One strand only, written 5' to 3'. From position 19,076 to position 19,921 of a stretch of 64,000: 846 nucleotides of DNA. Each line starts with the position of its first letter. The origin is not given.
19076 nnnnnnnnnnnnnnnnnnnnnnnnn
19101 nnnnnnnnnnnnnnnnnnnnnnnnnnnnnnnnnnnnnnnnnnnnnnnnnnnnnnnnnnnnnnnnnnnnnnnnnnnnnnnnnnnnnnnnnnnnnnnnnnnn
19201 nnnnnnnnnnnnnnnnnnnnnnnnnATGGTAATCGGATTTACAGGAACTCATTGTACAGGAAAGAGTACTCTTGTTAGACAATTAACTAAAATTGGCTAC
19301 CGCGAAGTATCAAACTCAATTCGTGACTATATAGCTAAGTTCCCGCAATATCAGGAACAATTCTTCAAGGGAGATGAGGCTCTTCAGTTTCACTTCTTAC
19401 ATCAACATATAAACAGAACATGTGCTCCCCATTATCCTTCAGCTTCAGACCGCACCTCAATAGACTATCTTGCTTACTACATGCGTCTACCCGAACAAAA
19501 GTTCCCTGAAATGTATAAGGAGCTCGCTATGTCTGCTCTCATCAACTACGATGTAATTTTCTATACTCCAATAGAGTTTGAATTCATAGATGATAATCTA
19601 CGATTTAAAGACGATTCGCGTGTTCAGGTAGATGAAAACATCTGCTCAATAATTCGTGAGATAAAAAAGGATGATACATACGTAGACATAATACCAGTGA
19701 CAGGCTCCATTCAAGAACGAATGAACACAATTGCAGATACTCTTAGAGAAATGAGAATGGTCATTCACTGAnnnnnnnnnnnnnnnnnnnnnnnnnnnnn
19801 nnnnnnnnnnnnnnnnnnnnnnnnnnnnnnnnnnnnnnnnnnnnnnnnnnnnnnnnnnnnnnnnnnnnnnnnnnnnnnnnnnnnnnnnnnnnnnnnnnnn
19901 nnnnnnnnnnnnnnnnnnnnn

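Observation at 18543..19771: Rnl-like ligase + P-loop kinase operon: a second RNA repair module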

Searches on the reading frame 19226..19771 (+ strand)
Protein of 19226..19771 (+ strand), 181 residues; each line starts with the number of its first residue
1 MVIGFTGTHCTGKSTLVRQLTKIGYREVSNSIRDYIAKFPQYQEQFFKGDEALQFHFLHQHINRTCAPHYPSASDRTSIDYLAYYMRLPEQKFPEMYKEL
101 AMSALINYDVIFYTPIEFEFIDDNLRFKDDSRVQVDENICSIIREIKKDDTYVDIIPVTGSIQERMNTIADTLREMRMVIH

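Call 3: search_protein_families(library=pfam, proteins=[window:19226-19771:+], max_evalue=1)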
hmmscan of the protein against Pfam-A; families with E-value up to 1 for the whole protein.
window:19226-19771:+ (181 aa): 5 families
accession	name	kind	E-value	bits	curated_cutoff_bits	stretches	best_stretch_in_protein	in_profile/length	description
PF13521.12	AAA_28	-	5e-14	53.3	27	1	3-165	2-164/164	AAA domain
PF13238.12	AAA_18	-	0.0005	20.9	29.4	1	3-38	1-34/128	AAA domain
PF13173.12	AAA_14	-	0.16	12.4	27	0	3-25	5-27/129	AAA domain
PF03215.21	Rad17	-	0.17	12.3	23.8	1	6-60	51-105/186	Rad17 P-loop domain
PF01926.29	MMR_HSR1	-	0.19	12.3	21.9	1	3-30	2-28/113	50S ribosome-binding GTPase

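Call 4: search_protein_families(library=phrogs, proteins=[window:19226-19771:+], max_evalue=0.01)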
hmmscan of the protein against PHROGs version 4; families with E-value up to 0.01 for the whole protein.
window:19226-19771:+ (181 aa): 2 families
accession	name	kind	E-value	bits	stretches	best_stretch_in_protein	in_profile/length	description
phrog_2107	-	other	4.4e-15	56.9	1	1-174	4-196/201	thymidylate kinase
phrog_3462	-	moron, auxiliary metabolic gene and host takeover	1.9e-08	34.9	1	5-174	171-338/346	nicotinamide-nucleotide adenylyltransferase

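Call 10: search_solved_structures(query=window:19226-19771:+, max_evalue=1, show_alignments=3)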
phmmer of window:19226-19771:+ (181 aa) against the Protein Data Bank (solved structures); distinct sequences matched with E-value up to 1: 5.
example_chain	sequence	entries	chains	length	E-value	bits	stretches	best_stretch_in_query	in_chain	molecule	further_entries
2qmw_A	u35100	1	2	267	0.0025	21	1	129-178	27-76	Prephenate dehydratase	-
4cvn_A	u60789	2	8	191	0.45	13.6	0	1-35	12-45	PUTATIVE ADENYLATE KINASE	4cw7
8yl4_A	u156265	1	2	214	0.64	13.1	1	40-102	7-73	De novo protein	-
8yl8_A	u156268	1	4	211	0.7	13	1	41-102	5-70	De novo protein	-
6gw7_A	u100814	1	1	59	0.77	12.9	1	27-60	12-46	DNA protecting protein DprA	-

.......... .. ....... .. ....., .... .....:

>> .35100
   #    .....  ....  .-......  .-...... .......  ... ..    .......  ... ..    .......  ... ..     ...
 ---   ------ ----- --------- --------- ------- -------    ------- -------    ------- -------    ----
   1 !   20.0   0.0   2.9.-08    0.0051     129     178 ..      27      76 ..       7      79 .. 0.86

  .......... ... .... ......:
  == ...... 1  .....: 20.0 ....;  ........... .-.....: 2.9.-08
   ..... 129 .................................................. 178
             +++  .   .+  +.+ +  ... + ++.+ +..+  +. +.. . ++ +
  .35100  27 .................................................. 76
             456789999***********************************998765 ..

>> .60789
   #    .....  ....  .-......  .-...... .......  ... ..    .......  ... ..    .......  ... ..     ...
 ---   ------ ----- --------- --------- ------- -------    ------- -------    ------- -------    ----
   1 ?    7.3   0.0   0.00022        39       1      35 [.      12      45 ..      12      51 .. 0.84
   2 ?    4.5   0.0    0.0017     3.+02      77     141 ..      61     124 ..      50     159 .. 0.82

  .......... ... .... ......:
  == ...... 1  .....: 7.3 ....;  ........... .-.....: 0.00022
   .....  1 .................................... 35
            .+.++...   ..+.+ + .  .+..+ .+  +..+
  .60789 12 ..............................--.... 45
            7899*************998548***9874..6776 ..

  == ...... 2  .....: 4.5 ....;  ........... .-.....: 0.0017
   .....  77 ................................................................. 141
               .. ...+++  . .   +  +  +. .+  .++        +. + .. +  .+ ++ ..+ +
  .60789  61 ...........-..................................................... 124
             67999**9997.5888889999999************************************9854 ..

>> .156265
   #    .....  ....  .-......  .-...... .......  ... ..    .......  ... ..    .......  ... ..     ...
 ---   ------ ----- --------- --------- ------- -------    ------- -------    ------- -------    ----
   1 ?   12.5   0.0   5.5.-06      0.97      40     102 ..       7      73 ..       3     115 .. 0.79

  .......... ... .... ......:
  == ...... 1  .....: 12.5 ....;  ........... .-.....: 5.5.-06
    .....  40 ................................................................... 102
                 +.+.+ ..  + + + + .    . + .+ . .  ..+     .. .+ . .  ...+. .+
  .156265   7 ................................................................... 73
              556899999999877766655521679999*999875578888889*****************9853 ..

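Call 18: find_homologous_proteins(query=window:19226-19771:+, max_evalue=0.001)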
Query window:19226-19771:+ (181 aa): 2 proteins with E <= 0.001 among 23 candidates.
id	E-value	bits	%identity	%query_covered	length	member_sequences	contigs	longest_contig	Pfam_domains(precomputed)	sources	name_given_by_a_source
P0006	7.1e-118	409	100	100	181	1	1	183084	PF13521.13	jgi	jgi:nicotinamide riboside kinase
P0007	1.2e-88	313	76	98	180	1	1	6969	PF13521.13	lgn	-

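Call 19: search_protein_families(library=ncbifam, proteins=[window:19226-19771:+], max_evalue=0.1)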
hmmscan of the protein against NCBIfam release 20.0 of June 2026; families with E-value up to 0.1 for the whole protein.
window:19226-19771:+ (181 aa): 3 families
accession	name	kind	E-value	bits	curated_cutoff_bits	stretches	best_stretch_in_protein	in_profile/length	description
TIGR01526.1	nadR_NMN_Atrans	equivalog_domain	0.00069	18.9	341.15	1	6-152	168-315/325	nicotinamide-nucleotide adenylyltransferase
NF003012.0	PRK03839.1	equivalog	0.0054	16.7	152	0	1-45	1-44/180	putative kinase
TIGR00750.1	lao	equivalog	0.09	11.9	240.75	0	2-23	36-57/300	methylmalonyl Co-A mutase-associated GTPase MeaB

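Call 20: find_encoding_contigs(protein=P0007, flank=7000)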
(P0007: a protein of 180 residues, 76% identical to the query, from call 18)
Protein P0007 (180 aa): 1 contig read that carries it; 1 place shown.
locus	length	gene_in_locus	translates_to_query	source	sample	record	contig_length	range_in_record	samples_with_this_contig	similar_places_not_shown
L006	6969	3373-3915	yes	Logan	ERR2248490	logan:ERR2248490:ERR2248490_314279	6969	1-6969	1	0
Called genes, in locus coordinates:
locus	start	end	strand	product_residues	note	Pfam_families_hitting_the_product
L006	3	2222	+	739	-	?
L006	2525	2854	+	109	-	-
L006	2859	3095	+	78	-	-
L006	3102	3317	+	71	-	-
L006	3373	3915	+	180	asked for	PF13521:AAA_28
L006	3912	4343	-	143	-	-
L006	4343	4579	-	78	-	-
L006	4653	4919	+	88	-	-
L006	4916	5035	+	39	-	-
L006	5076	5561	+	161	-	-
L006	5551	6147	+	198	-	-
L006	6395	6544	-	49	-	-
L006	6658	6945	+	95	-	PF13392:HNH_3 (weak)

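Call 36: search_dna_similar(query=window:19226-19771:+, collection=phages, mode=protein, max_evalue=0.01, max_rows=30)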
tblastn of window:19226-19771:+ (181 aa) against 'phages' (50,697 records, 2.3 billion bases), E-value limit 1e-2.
Records with a match: 19; places in all: 19; records where one place covers at least 80% of the query: 14.
Best place of each record, by identity: <60% 19.
By first word of the organism name: Campylobacter 14; Rhizobium 3; Streptomyces 2.
By host as written in the record: Campylobacter jejuni 5; - 5; Campylobacter sp. 4; Streptomyces venezuelae ATCC 10712 2; Campylobacter jejuni RM1221 1; Rhizobium leguminosarum VF39SM 1; R. phaseoli sv. phaseoli INC 2-5 1.
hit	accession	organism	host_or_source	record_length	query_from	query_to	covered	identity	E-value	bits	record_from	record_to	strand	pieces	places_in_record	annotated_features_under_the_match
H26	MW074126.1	Campylobacter phage CJLB-14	Campylobacter jejuni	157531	1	165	91%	28.4%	6e-4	45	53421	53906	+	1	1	hypothetical protein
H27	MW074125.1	Campylobacter phage CJLB-12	Campylobacter jejuni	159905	1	165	91%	28.4%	6e-4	45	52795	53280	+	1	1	hypothetical protein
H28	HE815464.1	Campylobacter phage CP21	Campylobacter sp.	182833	1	165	91%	28.4%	6e-4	45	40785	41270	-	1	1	CP21_068: putative transcriptional regulator NadR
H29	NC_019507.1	Campylobacter phage CP21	Campylobacter sp.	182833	1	165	91%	28.4%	6e-4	45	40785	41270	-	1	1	CP21_068: thymidylate kinase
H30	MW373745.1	Campylobacter phage CJLB-13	Campylobacter jejuni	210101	1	165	91%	28.4%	6e-4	45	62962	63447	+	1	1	record has no annotation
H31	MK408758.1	Campylobacter phage CP20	Campylobacter jejuni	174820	1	168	93%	27.5%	2e-4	46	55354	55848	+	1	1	hypothetical protein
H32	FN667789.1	Campylobacter phage CPt10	-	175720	1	168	93%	27.5%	2e-4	46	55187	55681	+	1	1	hypothetical phage protein | PS00017 ATP/GTP-binding site motif A (P-loop).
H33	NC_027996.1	Campylobacter phage CPt10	-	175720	1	168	93%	27.5%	2e-4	46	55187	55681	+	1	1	thymidylate kinase | PS00017 ATP/GTP-binding site motif A (P-loop).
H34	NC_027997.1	Campylobacter phage CP220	Campylobacter sp.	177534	1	165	91%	27.9%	5e-4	45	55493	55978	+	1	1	thymidylate kinase | superfamily hit to SSF52540, P-loop containing nucleoside ... | PS00017 ATP/GTP-binding site motif A (P-loop).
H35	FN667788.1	Campylobacter phage CP220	Campylobacter sp.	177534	1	165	91%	27.9%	5e-4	45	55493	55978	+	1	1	hypothetical phage protein | superfamily hit to SSF52540, P-loop containing nucleoside ... | PS00017 ATP/GTP-binding site motif A (P-loop).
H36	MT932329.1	Campylobacter phage F379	Campylobacter jejuni RM1221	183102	1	165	91%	27.3%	2e-3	44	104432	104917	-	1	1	hypothetical protein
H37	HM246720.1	Campylobacter phage vB_CcoM-IBB_35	-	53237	1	168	93%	24.7%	4e-3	43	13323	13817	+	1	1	hypothetical protein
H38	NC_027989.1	Campylobacter phage vB_CcoM-IBB_35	-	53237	1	168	93%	24.7%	4e-3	43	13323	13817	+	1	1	thymidylate kinase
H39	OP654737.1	Campylobacter phage vB_CjeM_WX1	Campylobacter jejuni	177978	1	165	91%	25.1%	5e-3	42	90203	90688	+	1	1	ATP-binding protein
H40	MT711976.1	Streptomyces phage Coruscant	Streptomyces venezuelae ATCC 10712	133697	3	143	78%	23.4%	6e-3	42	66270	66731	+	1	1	thymidylate kinase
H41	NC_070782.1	Streptomyces phage Coruscant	Streptomyces venezuelae ATCC 10712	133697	3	143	78%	23.4%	6e-3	42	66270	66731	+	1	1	thymidylate kinase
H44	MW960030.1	Rhizobium phage RHph_X66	R. phaseoli sv. phaseoli INC 2-5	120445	1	112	62%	26.8%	4e-4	45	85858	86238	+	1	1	P-loop NTPase domain-containing protein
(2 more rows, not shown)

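Call 38: get_annotated_region(hit=H34, flank=2500)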
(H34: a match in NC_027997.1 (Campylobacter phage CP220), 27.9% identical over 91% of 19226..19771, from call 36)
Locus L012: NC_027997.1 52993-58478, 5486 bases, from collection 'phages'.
description: Campylobacter phage CP220, complete genome.
organism: Campylobacter phage CP220 (NCBI taxid 2994044)
taxonomy: Viruses; Duplodnaviria; Heunggongvirae; Uroviricota; Caudoviricetes; Eucampyvirinae; Firehammervirus; Firehammervirus CP220
host: Campylobacter sp.; source: Gallus gallus; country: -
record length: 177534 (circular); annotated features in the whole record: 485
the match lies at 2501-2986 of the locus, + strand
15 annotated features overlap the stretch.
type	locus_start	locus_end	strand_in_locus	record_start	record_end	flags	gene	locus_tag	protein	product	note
CDS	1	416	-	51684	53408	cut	-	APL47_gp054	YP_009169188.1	homing endonuclease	-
CDS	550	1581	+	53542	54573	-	-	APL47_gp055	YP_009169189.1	AAA family ATPase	note the phosphohydrolase domain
misc_feature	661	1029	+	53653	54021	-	-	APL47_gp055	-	-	HMMPfam hit to PF01966, HD domain, score 1.8e-07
misc_feature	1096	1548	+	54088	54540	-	-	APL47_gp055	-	-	superfamily hit to SSF52540, P-loop containing nucleoside triphosphate hydrolases, score 0.00029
misc_feature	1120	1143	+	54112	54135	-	-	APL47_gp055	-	-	PS00017 ATP/GTP-binding site motif A (P-loop).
CDS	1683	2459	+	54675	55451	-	-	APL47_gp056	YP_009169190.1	hypothetical protein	-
CDS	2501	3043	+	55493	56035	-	-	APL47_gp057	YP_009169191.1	thymidylate kinase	note the nucleoside triphosphate hydrolase domain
misc_feature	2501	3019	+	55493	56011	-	-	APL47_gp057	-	-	superfamily hit to SSF52540, P-loop containing nucleoside triphosphate hydrolases, score 1.5e-10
misc_feature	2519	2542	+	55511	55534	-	-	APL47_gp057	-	-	PS00017 ATP/GTP-binding site motif A (P-loop).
CDS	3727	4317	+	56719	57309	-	-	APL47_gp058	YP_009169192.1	tail protein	-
misc_feature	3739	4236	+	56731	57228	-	-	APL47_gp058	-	-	HMMPfam hit to PF06841, T4-like virus tail tube protein gp19, score 5.5e-10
CDS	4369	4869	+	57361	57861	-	-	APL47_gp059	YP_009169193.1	putative DNA end protector protein (T4 gp02-like)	note the weak similarities to phage DNA end protector proteins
CDS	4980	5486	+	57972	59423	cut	-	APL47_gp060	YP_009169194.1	PhoH-like phosphate starvation-inducible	note the nucleotide binding domain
misc_feature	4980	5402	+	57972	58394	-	-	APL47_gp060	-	-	superfamily hit to SSF88723, PIN domain-like, score 2.5e-14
misc_feature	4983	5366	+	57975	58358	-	-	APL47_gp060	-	-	HMMSmart hit to SM00670, no description, score 2.1e-09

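Call 39: get_annotated_region(hit=H41, flank=2500)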
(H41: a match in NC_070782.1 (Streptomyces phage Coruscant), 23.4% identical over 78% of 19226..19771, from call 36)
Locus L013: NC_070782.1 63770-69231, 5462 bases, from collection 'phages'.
description: Streptomyces phage Coruscant, complete genome.
organism: Streptomyces phage Coruscant (NCBI taxid 2739834)
taxonomy: Viruses; Duplodnaviria; Heunggongvirae; Uroviricota; Caudoviricetes; Stanwilliamsviridae; Boydwoodruffvirinae; Coruscantvirus; Coruscantvirus coruscant
host: Streptomyces venezuelae ATCC 10712; source: soil; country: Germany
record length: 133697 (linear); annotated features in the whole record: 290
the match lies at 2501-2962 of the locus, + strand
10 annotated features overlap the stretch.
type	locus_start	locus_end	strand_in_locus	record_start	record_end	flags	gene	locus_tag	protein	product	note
CDS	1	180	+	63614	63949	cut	-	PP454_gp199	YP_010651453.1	hypothetical protein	-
CDS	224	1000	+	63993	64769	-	-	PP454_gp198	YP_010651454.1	CRISPR/Cas system associated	-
CDS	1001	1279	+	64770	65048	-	-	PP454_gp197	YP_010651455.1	hypothetical protein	-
CDS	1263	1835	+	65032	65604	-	-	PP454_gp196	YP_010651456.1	RuvC-like Holliday junction resolvase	-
CDS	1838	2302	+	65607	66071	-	-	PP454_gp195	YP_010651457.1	GTP-binding domain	-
CDS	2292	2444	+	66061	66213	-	-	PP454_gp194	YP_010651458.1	helix-turn-helix DNA binding domain protein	-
CDS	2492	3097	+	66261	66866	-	-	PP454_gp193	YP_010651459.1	thymidylate kinase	-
CDS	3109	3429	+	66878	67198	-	-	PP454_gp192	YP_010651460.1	hypothetical protein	-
CDS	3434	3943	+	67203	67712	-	-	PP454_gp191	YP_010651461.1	putative RNA polymerase sigma factor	-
CDS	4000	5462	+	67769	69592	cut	-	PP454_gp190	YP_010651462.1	terminase large subunit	-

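Call 40: get_annotated_region(hit=H44, flank=2500)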
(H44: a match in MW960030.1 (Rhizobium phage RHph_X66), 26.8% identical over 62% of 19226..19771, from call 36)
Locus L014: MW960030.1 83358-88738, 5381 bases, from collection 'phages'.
description: Rhizobium phage RHph_X66, complete genome.
organism: Rhizobium phage RHph_X66 (NCBI taxid 2836081)
taxonomy: Viruses; Duplodnaviria; Heunggongvirae; Uroviricota; Caudoviricetes
host: R. phaseoli sv. phaseoli INC 2-5; source: Agricultural lands; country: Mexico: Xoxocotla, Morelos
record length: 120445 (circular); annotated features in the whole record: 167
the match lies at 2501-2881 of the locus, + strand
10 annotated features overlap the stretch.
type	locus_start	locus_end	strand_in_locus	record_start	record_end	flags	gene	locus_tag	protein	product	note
CDS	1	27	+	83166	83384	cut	-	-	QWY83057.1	glutaredoxin protein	-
CDS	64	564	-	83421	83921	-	-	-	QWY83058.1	hypothetical protein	-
CDS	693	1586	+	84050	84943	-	-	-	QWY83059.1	thymidylate synthase protein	GO_function: GO:0050660 - flavin adenine dinucleotide binding; GO_function: GO:0050797 - thymidylate synthase (FAD) ...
CDS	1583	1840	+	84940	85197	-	-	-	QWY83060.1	hypothetical protein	-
CDS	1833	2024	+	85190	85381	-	-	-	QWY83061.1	hypothetical protein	-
CDS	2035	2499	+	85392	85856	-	-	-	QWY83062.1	deoxyuridine 5'-triphosphate nucleotidohydrolase protein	-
CDS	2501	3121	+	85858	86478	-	-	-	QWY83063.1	P-loop NTPase domain-containing protein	-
CDS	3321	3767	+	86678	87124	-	-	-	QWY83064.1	hypothetical protein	-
tRNA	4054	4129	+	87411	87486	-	-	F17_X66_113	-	tRNA-Cys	tRNA-Cys(gca)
CDS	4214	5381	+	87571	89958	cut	-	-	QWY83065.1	rIIA protector from prophage-induced early lysis protein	GO_function: GO:0005524 - ATP binding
